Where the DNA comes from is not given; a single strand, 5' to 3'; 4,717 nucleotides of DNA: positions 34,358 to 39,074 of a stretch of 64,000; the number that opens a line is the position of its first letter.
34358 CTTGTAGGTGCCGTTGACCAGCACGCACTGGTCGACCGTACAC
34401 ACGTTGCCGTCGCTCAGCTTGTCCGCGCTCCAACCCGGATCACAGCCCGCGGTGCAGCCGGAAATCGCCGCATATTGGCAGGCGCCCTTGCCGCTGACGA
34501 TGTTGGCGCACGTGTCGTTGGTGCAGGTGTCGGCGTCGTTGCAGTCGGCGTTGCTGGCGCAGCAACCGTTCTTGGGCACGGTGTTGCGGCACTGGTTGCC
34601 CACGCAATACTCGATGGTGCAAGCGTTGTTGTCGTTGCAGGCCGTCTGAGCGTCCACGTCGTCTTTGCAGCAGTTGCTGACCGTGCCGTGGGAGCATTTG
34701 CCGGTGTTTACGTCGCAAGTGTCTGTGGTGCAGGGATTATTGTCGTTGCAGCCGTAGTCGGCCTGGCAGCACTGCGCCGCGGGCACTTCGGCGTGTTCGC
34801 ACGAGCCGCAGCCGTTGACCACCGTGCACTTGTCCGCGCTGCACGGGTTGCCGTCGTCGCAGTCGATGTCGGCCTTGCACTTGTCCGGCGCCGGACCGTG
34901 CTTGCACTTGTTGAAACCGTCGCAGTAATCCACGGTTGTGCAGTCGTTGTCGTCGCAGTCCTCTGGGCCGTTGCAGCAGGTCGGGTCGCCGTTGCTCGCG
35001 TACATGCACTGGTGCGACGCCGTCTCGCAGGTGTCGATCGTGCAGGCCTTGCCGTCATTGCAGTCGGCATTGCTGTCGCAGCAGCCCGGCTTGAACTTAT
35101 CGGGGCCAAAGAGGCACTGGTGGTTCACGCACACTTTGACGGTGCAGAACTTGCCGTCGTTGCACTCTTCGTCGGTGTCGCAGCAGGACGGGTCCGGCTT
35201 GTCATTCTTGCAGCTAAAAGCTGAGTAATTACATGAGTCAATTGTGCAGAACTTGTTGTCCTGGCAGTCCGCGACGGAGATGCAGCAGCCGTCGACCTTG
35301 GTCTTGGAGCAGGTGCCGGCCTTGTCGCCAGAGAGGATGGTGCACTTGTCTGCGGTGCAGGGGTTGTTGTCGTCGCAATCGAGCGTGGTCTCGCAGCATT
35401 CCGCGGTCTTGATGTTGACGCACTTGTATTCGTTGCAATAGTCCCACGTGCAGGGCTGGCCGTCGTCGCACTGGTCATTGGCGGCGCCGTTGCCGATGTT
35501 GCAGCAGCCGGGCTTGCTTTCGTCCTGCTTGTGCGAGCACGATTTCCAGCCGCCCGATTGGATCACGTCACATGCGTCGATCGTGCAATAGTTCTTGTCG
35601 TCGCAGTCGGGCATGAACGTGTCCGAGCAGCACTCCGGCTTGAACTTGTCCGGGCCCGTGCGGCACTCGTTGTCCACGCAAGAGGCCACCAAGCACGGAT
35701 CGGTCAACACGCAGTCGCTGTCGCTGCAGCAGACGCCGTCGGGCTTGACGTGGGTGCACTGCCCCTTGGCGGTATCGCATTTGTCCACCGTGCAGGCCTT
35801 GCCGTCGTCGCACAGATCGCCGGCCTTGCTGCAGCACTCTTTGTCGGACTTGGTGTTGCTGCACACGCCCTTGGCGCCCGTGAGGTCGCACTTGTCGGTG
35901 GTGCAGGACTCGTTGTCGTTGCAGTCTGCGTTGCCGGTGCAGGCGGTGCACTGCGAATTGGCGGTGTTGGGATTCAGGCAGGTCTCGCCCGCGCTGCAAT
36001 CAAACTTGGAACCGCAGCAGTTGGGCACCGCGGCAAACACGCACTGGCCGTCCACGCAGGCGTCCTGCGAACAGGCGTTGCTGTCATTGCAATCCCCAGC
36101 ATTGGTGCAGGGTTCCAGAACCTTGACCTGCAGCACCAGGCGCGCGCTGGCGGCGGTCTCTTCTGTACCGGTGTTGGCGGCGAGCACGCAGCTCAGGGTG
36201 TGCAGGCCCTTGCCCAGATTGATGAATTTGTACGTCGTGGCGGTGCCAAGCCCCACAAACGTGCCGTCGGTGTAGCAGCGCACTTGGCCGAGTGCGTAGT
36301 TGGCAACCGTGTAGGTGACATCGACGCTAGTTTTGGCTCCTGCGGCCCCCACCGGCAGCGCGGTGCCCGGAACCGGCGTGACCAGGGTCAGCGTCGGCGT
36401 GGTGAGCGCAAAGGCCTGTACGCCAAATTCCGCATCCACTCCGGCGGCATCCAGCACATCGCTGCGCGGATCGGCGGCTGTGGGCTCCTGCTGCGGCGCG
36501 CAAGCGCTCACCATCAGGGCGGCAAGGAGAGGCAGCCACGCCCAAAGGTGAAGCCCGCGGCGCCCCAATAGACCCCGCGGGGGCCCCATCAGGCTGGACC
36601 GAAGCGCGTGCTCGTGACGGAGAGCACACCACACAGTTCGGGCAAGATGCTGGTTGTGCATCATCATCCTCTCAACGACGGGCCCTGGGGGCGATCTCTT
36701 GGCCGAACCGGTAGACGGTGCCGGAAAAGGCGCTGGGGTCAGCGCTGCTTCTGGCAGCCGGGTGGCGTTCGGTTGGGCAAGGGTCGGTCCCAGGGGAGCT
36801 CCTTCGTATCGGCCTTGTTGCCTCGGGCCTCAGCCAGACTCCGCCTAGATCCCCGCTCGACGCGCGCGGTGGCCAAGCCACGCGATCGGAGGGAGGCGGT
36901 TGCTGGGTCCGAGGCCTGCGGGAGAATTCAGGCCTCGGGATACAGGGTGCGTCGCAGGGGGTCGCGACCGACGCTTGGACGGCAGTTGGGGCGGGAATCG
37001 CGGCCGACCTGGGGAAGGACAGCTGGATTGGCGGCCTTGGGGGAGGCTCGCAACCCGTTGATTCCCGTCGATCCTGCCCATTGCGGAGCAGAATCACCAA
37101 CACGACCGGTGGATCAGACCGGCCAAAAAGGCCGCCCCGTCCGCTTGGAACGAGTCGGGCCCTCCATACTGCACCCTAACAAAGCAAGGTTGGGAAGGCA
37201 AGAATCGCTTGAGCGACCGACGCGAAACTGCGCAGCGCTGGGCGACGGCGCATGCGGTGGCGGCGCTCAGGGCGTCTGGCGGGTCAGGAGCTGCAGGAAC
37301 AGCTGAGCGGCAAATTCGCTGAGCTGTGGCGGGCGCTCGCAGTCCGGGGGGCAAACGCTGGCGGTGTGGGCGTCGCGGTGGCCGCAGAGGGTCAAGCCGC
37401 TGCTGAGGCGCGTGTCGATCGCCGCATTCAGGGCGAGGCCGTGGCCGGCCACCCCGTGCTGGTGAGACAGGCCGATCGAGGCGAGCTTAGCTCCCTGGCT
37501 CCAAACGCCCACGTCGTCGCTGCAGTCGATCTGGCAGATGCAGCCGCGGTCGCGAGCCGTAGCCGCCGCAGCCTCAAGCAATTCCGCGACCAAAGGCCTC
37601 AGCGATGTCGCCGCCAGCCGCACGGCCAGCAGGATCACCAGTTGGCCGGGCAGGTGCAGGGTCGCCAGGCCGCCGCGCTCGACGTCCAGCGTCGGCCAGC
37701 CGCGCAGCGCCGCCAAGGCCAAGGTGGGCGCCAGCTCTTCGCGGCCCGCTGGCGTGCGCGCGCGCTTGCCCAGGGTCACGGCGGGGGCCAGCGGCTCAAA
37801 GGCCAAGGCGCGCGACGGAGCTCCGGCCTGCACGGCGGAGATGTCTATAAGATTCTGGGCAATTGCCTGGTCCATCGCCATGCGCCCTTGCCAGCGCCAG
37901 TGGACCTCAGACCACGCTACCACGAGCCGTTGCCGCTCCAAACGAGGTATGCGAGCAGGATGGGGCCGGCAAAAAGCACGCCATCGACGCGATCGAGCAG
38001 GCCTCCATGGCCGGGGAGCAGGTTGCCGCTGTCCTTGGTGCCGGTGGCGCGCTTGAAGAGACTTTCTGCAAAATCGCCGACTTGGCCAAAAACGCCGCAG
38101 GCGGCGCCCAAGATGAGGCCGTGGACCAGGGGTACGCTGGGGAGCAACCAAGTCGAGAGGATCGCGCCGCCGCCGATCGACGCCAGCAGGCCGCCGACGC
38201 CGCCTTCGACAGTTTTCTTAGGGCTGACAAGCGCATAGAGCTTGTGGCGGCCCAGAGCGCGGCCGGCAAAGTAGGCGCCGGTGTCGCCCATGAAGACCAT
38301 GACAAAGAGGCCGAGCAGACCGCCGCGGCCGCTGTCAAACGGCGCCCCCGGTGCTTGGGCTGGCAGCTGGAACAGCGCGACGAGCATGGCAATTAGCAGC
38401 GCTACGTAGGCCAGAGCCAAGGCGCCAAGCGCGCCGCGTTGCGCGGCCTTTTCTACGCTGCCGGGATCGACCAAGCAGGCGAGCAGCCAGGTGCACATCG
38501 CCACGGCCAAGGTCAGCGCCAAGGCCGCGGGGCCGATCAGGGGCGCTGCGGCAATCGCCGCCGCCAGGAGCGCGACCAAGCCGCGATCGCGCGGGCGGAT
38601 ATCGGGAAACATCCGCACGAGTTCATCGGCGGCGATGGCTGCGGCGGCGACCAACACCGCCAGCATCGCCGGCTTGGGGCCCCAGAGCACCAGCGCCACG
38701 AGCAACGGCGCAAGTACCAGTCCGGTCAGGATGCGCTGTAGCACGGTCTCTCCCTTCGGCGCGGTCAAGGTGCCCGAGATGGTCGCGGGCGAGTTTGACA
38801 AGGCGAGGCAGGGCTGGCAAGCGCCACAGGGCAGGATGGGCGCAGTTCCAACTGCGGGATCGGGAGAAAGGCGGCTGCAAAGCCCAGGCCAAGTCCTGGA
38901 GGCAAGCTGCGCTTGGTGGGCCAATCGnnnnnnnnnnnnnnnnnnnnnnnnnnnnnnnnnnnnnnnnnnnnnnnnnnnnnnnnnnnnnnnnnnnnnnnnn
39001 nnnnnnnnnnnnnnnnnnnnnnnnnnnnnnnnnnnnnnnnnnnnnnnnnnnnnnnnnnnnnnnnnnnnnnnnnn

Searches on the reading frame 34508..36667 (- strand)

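Call 52: search_protein_families(library=pfam, proteins=[window:34508-36667:-], max_evalue=0.001)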
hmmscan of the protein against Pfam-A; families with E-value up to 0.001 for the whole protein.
window:34508-36667:- (720 aa): 1 family
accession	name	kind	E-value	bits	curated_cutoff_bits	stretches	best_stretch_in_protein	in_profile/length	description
PF00526.23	Dicty_CTDC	-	5.3e-13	48.9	27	2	640-660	2-21/24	Dictyostelium (slime mold) repeat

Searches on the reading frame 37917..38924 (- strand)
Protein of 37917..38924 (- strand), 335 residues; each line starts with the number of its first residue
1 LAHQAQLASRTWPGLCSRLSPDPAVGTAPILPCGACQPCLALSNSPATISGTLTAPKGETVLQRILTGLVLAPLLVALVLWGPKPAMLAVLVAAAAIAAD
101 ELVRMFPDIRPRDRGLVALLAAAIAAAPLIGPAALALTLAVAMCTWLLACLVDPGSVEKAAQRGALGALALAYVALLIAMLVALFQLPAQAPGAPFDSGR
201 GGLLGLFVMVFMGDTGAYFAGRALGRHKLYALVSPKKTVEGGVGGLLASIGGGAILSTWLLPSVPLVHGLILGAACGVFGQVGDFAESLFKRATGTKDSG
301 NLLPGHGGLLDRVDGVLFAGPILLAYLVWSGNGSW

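Call 59: search_protein_families(library=pfam, proteins=[window:37917-38924:-], max_evalue=0.001)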
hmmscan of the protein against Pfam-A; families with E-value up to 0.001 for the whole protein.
window:37917-38924:- (335 aa): 1 family
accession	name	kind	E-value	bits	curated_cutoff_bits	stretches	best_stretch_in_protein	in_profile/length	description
PF01148.25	CTP_transf_1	-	6.4e-54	184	24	1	63-327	2-261/264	Cytidylyltransferase family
